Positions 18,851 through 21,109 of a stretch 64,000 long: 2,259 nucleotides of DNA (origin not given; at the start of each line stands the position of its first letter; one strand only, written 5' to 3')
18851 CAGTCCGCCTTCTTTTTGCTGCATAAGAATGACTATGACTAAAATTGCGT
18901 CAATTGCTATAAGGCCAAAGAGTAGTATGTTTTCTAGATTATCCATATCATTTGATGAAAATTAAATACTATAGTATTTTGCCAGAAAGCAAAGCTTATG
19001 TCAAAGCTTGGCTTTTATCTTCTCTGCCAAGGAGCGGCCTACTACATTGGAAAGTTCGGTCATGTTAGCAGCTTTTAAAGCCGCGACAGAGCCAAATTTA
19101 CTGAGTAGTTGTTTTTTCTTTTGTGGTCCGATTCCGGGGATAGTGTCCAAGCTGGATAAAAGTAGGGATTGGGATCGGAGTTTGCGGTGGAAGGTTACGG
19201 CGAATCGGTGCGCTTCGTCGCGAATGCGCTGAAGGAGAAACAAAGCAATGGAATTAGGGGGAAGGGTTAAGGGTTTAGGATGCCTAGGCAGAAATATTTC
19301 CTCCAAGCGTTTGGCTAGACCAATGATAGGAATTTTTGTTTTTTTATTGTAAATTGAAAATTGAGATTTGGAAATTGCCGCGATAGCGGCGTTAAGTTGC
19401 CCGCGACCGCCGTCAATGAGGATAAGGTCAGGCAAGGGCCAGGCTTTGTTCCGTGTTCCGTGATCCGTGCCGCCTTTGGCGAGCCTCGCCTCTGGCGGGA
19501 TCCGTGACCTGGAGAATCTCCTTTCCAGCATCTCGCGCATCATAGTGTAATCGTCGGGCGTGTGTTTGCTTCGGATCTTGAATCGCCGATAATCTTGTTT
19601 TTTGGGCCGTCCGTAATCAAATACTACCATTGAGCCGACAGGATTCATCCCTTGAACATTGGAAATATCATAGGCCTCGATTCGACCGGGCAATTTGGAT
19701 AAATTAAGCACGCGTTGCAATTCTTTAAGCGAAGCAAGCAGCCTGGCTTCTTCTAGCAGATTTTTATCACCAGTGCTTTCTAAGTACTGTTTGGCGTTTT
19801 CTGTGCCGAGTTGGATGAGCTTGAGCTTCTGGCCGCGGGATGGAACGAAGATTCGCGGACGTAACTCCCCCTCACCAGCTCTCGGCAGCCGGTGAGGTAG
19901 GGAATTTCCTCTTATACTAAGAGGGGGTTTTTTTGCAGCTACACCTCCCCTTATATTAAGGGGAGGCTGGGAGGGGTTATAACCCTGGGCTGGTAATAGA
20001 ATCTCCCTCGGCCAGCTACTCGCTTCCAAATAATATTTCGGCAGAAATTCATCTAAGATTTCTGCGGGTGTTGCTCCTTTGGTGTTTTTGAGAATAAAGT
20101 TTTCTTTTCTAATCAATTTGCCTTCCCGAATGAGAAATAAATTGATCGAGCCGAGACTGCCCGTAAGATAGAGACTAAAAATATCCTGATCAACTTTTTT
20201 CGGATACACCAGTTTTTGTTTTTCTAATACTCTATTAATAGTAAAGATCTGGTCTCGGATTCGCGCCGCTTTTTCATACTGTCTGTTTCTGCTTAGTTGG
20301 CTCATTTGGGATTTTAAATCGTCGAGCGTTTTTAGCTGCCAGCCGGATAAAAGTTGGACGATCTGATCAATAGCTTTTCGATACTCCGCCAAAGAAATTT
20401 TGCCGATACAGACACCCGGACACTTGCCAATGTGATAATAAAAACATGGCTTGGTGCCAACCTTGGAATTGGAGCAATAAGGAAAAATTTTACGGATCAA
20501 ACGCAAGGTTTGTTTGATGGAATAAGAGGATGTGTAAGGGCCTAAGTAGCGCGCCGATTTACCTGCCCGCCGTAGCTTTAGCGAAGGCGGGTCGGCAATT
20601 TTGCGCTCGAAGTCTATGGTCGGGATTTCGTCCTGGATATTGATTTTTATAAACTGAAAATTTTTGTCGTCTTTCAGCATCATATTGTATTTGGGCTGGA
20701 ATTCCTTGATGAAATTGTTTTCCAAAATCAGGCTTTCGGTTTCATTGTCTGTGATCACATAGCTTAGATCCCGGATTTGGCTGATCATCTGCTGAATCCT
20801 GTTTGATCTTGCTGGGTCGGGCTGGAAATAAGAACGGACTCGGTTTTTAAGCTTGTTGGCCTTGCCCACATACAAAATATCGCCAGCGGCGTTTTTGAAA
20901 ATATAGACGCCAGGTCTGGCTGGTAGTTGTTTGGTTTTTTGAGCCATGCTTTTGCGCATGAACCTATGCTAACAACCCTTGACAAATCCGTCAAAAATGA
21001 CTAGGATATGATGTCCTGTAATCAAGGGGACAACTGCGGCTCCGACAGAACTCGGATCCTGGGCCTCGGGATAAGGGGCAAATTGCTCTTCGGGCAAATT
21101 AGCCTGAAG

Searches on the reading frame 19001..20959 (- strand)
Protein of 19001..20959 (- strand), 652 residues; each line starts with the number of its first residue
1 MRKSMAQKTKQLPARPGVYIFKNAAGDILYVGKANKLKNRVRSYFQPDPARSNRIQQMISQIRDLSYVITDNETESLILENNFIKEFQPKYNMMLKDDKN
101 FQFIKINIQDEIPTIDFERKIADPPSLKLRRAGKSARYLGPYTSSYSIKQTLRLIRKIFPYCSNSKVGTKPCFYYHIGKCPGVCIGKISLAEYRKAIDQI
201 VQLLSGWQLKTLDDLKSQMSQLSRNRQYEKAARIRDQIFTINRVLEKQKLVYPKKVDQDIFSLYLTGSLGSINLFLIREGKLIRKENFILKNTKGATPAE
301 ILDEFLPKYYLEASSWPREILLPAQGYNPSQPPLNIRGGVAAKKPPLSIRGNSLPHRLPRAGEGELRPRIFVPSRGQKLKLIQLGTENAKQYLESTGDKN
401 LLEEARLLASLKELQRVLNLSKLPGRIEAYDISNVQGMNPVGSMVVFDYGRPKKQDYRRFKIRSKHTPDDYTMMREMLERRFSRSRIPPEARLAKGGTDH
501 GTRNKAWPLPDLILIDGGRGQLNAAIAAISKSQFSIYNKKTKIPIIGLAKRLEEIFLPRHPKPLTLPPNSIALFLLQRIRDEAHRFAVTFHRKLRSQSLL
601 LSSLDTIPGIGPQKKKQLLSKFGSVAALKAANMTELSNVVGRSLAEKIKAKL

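Call 27: search_protein_families(library=pfam, proteins=[window:19001-20959:-])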
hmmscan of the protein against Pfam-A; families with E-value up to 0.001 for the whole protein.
window:19001-20959:- (652 aa): 6 families
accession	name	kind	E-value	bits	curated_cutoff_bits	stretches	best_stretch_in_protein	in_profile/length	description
PF08459.17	UvrC_RNaseH_dom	-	9.6e-52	175.5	22.3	1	415-588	1-159/159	UvrC RNAse H endonuclease domain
PF22920.2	UvrC_RNaseH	-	3.1e-19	69.4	24.3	1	257-325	1-69/116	UvrC Ribonuclease H-like domain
PF01541.30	GIY-YIG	-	2.6e-10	40.9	22.6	1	16-92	2-78/78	GIY-YIG catalytic domain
PF14520.12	HHH_5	-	3.2e-09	37.6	27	1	603-651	3-54/57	Helix-hairpin-helix domain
PF02151.25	UVR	-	1e-07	31.9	21.5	1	212-239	4-31/36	UvrB/uvrC motif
PF12826.13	HHH_2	-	0.00087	19.9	27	0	607-649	8-52/64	Helix-hairpin-helix motif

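Call 60: search_solved_structures(query=window:19001-20959:-, max_evalue=1e-20, show_alignments=1)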
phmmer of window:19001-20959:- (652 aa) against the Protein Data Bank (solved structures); distinct sequences matched with E-value up to 1e-20: 5.
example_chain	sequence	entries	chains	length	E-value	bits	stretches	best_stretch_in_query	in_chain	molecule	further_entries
2nrt_A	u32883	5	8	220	1e-45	159.5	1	507-643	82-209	UvrABC system protein C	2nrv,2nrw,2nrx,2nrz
3c65_A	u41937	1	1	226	1.2e-42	149.3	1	423-652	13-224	UvrABC system protein C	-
8b0q_A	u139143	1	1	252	5.5e-39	137.2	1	411-645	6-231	UvrABC system protein C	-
2nrr_A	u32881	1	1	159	4e-32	114.6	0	410-484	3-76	UvrABC system protein C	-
1yd6_A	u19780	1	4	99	5.6e-24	87.6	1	3-101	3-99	UvrC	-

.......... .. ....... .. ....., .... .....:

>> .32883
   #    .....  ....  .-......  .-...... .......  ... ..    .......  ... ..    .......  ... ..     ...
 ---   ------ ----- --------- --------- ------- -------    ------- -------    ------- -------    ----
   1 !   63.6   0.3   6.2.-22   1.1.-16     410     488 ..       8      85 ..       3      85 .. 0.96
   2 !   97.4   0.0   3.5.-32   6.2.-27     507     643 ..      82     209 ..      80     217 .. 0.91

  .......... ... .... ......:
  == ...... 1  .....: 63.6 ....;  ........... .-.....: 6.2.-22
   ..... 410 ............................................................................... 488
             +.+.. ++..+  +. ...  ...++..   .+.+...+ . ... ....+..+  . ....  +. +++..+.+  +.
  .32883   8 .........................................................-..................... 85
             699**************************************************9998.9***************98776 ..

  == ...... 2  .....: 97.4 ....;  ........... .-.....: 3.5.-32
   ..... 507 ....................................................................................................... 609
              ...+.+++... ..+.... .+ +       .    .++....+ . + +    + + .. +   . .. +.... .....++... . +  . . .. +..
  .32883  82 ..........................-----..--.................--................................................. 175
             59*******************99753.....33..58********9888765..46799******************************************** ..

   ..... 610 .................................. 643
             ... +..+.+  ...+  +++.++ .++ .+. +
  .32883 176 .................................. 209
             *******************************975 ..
